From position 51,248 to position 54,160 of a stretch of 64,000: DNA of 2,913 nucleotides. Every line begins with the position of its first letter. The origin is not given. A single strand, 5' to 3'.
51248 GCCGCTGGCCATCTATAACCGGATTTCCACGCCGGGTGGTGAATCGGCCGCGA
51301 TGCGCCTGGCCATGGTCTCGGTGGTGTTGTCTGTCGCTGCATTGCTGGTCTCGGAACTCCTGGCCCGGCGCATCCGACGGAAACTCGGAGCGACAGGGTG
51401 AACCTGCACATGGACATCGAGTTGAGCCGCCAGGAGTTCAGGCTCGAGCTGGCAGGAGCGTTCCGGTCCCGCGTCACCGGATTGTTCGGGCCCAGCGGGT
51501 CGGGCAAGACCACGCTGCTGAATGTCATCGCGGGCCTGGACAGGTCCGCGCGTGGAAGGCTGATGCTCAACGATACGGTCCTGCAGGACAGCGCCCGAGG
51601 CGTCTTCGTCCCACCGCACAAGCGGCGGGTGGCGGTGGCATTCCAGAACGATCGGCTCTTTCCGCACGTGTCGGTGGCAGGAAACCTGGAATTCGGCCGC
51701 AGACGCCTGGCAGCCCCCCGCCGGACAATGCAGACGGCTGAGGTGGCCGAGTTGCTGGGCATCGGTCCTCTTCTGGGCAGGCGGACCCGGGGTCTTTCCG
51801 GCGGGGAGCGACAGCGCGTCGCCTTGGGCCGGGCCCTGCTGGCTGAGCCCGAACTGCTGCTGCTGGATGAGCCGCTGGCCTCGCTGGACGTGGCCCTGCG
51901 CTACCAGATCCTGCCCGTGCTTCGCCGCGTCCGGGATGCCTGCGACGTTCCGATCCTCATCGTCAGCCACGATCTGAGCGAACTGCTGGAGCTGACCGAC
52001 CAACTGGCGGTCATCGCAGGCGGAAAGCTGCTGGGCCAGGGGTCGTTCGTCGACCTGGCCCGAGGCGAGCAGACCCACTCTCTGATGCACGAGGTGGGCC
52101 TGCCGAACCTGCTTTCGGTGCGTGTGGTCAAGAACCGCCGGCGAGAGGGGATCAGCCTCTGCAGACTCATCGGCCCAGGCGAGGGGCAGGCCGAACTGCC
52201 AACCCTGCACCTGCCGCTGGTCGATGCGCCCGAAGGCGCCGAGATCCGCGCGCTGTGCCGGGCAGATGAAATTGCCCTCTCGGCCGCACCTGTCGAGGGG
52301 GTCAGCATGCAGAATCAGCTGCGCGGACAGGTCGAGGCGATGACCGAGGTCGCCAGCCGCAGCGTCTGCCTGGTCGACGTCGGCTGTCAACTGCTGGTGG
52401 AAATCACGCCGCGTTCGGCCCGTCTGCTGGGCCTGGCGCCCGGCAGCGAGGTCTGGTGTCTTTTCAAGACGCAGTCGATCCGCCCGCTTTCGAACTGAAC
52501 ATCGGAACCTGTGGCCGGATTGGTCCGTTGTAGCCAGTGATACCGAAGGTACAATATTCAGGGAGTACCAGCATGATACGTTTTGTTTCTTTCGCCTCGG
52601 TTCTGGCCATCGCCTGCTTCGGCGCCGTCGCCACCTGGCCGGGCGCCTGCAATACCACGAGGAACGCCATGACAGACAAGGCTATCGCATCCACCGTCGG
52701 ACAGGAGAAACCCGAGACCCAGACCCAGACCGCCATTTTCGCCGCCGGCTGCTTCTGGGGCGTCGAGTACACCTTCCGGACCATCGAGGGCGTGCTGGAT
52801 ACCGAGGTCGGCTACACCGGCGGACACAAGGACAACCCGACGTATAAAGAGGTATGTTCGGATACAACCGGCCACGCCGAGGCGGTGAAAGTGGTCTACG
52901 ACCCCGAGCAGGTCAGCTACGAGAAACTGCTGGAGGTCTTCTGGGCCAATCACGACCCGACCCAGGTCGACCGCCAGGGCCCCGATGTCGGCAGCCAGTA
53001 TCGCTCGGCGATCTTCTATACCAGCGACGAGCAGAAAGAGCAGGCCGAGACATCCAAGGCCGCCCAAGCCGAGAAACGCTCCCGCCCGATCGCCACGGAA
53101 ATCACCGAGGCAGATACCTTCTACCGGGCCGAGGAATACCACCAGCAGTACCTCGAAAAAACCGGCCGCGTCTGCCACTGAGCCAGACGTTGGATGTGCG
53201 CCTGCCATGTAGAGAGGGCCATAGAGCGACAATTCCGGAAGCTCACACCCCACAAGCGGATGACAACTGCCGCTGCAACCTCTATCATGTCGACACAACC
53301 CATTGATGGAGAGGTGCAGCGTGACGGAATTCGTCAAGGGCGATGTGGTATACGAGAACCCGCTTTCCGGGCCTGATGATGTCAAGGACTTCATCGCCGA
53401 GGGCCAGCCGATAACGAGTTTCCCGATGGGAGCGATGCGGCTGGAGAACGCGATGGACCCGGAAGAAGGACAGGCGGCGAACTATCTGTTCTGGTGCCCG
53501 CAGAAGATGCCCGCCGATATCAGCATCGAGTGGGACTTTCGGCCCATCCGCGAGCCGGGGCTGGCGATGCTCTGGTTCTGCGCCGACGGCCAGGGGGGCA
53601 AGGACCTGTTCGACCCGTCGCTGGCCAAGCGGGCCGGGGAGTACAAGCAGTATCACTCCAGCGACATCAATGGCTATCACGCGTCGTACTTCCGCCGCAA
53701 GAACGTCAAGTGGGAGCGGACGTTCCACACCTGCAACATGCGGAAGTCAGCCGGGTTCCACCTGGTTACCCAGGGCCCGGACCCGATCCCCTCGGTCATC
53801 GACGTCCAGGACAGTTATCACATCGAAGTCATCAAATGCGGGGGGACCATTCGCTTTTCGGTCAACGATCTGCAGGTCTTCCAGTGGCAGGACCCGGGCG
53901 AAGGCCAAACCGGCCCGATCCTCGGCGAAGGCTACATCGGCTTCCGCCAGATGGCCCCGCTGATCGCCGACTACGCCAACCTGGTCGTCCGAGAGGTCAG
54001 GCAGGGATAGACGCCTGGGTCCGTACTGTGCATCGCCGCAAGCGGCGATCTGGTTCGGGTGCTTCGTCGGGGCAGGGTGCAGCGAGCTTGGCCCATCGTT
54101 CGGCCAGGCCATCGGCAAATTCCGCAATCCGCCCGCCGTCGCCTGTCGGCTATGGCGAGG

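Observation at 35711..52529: A small ECF regulon visible in one window: sigma gene, Cys-repeat protein and exported MsrA share GGAAC-N17-CGT(T/A)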

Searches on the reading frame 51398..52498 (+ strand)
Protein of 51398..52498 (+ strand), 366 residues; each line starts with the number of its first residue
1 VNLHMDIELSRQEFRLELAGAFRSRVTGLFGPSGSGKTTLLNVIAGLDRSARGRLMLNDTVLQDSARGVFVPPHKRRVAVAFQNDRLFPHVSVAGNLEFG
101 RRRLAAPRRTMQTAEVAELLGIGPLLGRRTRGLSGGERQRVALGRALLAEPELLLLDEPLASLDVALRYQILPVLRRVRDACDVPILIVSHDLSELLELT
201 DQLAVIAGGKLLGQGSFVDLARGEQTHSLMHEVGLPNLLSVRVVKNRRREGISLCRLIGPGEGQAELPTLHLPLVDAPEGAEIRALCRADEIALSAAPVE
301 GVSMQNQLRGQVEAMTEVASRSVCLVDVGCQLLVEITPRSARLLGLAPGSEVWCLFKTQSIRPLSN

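Call 80: search_protein_families(library=pfam, proteins=[window:51398-52498:+], max_evalue=0.001)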
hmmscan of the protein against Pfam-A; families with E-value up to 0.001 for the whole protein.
window:51398-52498:+ (366 aa): 3 families
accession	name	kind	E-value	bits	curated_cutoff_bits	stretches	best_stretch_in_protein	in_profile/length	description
PF00005.33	ABC_tran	-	1.7e-28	100.4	25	1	24-161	11-137/137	ABC transporter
PF03459.23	TOBE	-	5e-09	36.7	22.3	1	303-361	2-62/64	TOBE domain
PF13304.12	AAA_21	-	2.6e-07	31.4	27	0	26-51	1-29/304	AAA domain, putative AbiEii toxin, Type IV TA system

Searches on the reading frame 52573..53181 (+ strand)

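Call 9: search_protein_families(library=pfam, proteins=[window:52573-53181:+], max_evalue=0.01)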
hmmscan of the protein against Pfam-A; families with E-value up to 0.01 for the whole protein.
window:52573-53181:+ (202 aa): 1 family
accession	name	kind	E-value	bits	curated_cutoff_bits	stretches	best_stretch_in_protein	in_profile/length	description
PF01625.27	PMSR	-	2.5e-66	223.1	23.7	1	53-198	1-148/153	Peptide methionine sulfoxide reductase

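Call 30: search_protein_families(library=ncbifam, proteins=[window:52573-53181:+], max_evalue=1)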
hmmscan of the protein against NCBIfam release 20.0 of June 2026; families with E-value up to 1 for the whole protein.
window:52573-53181:+ (202 aa): 5 families
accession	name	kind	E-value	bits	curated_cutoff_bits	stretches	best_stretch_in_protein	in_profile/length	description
NF004042.0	PRK05550.1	equivalog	3.5e-69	233.2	330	1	45-202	128-286/293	bifunctional methionine sulfoxide reductase B/A protein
TIGR00401.1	msrA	equivalog_domain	2.4e-63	213.1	108.1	1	53-197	2-148/153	peptide-methionine (S)-S-oxide reductase MsrA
NF010625.0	PRK14018.1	equivalog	2.5e-43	148.4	522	1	47-197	194-343/521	bifunctional peptide-methionine (S)-S-oxide reductase MsrA/peptide-methionine (R)-S-oxide reductase MsrB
NF004038.0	PRK05528.1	equivalog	3.2e-25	89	200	1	54-198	4-141/157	peptide-methionine (S)-S-oxide reductase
NF041383.1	Trx_VPGUxxT_two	exception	3.3e-08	33.5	275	1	46-131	140-208/287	VPGUxxT family thioredoxin-like (seleno)protein, type 2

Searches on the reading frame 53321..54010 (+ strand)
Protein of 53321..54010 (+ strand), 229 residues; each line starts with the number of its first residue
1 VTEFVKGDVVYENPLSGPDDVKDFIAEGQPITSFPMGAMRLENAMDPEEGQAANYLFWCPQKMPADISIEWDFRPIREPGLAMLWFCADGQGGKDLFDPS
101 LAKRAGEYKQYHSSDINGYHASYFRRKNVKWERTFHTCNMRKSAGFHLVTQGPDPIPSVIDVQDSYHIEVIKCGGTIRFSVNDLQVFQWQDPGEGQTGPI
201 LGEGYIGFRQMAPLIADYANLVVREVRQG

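Call 80: search_protein_families(library=pfam, proteins=[window:53321-54010:+], max_evalue=0.001)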
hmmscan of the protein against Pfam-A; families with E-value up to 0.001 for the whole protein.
window:53321-54010:+ (229 aa): 2 families
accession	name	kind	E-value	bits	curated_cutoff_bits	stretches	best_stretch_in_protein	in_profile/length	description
PF09224.18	DUF1961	-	1.9e-92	308.8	25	1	9-223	2-214/214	Domain of unknown function (DUF1961)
PF19763.6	DUF6250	-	0.00039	20.8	26.9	1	57-211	9-156/165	Domain of unknown function (DUF6250)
